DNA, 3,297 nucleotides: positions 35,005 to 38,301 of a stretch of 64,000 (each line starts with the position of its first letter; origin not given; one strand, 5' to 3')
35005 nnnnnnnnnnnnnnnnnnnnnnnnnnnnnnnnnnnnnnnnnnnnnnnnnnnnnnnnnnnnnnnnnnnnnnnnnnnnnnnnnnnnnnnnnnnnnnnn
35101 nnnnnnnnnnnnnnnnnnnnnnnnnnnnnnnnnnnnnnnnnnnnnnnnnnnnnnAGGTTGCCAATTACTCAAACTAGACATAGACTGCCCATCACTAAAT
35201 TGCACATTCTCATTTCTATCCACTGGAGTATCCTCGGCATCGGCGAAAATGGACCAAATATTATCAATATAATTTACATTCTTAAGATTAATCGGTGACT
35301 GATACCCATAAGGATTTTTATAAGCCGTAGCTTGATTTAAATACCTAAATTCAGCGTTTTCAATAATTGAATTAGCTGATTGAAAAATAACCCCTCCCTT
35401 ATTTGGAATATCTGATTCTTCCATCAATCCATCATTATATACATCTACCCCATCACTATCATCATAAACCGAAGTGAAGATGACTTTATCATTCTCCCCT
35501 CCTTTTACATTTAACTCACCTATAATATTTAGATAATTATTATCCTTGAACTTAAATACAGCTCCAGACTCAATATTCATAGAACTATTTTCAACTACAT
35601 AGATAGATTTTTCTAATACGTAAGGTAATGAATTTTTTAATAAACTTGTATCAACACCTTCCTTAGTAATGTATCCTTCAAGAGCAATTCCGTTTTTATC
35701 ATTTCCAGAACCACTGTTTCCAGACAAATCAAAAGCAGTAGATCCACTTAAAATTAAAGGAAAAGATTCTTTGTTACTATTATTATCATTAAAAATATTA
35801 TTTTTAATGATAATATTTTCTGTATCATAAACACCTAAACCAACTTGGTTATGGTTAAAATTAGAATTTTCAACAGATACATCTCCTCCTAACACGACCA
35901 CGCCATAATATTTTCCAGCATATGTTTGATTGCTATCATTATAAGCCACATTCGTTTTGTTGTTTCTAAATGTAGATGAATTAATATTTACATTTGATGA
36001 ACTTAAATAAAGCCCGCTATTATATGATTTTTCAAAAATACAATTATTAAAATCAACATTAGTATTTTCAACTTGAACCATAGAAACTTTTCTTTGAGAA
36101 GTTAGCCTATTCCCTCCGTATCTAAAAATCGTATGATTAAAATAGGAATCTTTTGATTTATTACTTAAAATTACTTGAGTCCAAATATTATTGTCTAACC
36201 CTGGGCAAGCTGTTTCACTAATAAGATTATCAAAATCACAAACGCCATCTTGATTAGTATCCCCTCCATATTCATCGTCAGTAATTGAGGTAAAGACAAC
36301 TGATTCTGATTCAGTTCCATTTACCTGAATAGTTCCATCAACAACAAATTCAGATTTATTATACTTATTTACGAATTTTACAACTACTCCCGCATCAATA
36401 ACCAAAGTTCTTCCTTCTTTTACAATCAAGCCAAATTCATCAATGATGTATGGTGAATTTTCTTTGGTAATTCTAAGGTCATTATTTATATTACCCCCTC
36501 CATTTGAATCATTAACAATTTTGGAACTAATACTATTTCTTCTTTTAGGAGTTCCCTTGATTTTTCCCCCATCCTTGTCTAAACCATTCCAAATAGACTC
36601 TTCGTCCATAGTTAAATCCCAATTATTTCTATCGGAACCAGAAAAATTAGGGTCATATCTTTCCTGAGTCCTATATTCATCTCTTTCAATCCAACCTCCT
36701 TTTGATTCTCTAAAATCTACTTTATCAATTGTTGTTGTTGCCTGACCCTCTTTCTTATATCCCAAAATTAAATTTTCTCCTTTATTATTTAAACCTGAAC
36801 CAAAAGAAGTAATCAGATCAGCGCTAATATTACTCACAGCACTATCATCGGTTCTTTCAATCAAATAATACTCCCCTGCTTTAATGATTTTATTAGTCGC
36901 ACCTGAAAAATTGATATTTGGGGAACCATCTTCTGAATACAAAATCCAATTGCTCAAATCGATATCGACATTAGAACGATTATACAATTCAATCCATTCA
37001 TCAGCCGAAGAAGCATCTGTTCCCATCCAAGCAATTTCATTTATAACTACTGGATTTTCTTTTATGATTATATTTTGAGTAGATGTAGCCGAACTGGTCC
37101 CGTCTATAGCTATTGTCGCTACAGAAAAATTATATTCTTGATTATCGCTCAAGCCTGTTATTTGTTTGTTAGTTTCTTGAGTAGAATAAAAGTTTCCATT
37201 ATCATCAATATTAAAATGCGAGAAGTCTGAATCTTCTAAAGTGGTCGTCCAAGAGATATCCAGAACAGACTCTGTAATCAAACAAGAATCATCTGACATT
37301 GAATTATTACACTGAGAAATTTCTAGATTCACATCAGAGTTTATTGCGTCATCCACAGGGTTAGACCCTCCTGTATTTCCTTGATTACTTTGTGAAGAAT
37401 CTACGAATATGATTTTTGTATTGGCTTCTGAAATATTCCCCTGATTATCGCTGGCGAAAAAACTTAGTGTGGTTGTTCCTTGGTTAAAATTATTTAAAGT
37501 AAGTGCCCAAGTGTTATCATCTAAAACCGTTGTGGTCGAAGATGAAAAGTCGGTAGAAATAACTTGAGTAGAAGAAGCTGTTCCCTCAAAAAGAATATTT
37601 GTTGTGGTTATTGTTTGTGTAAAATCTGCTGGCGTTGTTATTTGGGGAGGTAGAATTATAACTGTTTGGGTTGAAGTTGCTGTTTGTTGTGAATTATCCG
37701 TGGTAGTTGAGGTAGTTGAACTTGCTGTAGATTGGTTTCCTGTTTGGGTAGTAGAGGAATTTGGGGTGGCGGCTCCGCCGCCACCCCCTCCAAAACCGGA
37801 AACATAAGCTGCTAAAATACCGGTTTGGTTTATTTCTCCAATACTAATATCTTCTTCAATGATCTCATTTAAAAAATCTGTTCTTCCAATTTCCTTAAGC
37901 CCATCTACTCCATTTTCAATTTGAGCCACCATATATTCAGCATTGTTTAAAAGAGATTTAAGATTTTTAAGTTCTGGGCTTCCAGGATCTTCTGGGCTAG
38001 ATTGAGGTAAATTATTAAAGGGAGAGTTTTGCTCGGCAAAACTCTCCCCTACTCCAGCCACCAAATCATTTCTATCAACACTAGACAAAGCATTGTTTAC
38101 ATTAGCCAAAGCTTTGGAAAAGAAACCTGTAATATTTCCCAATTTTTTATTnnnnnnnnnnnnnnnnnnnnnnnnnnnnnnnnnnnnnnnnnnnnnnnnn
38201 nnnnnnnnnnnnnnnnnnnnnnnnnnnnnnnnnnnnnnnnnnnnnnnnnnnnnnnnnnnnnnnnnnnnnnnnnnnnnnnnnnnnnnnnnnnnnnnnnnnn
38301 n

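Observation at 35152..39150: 1332-aa secreted protein combining a Zn-phospholipase-C-like domain, a lamin-tail domain and a beta-helix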

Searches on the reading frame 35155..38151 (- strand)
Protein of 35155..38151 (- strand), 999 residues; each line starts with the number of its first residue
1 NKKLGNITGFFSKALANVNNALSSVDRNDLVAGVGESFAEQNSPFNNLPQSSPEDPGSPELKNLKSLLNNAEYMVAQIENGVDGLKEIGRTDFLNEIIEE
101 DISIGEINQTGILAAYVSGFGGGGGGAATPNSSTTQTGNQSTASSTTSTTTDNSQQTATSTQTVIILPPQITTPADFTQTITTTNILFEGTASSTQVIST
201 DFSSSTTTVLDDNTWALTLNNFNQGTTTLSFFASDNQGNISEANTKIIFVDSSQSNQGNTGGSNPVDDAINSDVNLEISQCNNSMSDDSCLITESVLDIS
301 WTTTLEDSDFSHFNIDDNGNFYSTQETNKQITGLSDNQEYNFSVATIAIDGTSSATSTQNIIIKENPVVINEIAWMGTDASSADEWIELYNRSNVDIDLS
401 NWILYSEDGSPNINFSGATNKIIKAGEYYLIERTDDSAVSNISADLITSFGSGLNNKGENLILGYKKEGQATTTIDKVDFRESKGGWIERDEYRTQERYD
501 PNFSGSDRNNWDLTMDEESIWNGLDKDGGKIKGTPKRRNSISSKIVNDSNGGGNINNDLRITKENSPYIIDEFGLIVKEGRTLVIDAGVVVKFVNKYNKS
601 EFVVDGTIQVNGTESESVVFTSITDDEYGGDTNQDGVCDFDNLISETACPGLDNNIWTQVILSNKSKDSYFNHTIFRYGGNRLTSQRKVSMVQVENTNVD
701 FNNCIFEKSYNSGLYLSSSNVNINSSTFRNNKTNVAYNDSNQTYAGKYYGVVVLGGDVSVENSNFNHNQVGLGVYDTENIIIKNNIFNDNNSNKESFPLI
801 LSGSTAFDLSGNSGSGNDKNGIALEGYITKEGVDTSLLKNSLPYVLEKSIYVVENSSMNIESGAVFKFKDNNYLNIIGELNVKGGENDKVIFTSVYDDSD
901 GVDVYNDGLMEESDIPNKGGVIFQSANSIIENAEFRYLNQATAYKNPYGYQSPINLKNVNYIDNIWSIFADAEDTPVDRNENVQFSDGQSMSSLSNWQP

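Call 70: predict_structure(alignment_id=A3)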
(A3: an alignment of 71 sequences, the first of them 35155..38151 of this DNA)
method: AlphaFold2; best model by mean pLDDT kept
length: 999 residues; sequences in the alignment: 71
mean_pLDDT: 84.6   pTM: 0.74
mean pLDDT of the five models: 84.6, 83.4, 83.1, 82.0, 81.7
residues with pLDDT >= 90: 673; 70-90: 153; 50-70: 55; < 50: 118
segments of 3 or more residues with pLDDT < 50: 1-6, 31-51, 88-90, 99-161, 255-268, 735-744
pLDDT, mean of each block of 10 residues (from residue 1): 48 75 67 40 38 68 79 72 55 50 33 32 28 31 38 36 82 90 94 95 96 97 91 95 95 54 47 85 89 94 94 96 97 94 95 91 96 95 96 96 96 95 97 87 96 93 94 95 89 92 95 85 94 95 90 92 96 95 98 87 97 98 94 89 84 84 97 96 69 97 96 95 97 54 61 96 96 96 96 84 95 95 96 95 97 97 97 97 96 96 92 90 96 97 94 96 95 93 85 80
secondary structure, 60 per line:
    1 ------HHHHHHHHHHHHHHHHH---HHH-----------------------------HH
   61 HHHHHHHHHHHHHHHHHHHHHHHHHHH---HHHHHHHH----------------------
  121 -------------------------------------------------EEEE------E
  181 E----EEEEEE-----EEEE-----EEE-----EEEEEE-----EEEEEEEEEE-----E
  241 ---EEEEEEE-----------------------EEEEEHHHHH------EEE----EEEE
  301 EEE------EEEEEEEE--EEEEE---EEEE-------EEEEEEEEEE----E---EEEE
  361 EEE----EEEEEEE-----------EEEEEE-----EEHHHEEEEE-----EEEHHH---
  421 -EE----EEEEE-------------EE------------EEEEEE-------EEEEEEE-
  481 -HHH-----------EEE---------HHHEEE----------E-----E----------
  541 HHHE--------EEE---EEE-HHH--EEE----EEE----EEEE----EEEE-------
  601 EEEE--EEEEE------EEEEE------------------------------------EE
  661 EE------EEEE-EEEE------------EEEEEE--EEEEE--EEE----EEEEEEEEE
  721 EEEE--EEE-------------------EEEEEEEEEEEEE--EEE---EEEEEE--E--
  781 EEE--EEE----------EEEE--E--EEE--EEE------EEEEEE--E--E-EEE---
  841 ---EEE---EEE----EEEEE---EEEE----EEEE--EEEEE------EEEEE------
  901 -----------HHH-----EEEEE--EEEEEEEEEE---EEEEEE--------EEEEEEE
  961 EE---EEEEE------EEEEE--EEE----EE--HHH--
elements in order (helices of 4 or more, strands of 3 or more residues): H7-23 H59-87 H91-98 E170-173 E186-191 E197-200 E206-208 E214-219 E225-234 E244-250 E274-278 H279-283 E290-292 E297-303 E310-317 E320-324 E328-331 E339-348 E357-363 E368-374 E386-391 E402-406 E412-414 E428-432 E460-465 E473-479 E496-498 E511-513 E553-555 E559-561 E568-570 E575-577 E582-585 E590-593 E601-604 E607-611 E618-622 E659-662 E669-672 E674-677 E690-695 E698-702 E705-707 E712-724 E727-729 E749-761 E764-766 E770-775 E781-783 E786-788 E799-802 E808-810 E813-815 E822-827 E835-837 E844-846 E850-852 E857-861 E865-868 E873-876 E879-883 E890-894 E920-924 E927-936 E940-945 E954-962 E966-970 E977-981 E984-986

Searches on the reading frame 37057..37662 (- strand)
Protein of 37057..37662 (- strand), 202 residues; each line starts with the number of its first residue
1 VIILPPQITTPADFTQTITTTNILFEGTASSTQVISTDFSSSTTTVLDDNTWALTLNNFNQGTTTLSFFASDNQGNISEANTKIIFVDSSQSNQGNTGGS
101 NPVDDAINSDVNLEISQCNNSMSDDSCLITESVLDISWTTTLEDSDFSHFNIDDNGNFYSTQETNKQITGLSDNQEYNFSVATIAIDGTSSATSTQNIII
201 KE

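Call 6: search_protein_families(library=pfam, proteins=[window:37057-37662:-], max_evalue=10)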
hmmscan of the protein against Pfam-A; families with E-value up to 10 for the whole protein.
seq(202 aa): 5 families
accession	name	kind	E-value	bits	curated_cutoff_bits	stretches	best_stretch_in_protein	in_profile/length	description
PF00041.27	fn3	-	0.00014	22.4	25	1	130-193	12-77/84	Fibronectin type III domain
PF20862.2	DUF6843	-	0.089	13.2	27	1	47-98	40-91/110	Family of unknown function (DUF6843)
PF17936.7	Big_6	-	0.76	10.5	27.6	1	40-82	36-78/83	Bacterial Ig domain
PF17963.7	Big_9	-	3.6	9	23.6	1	18-84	19-88/89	Bacterial Ig domain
PF22352.2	K319L-like_PKD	-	8.8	6.9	27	1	34-85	28-83/84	K319L-like, PKD domain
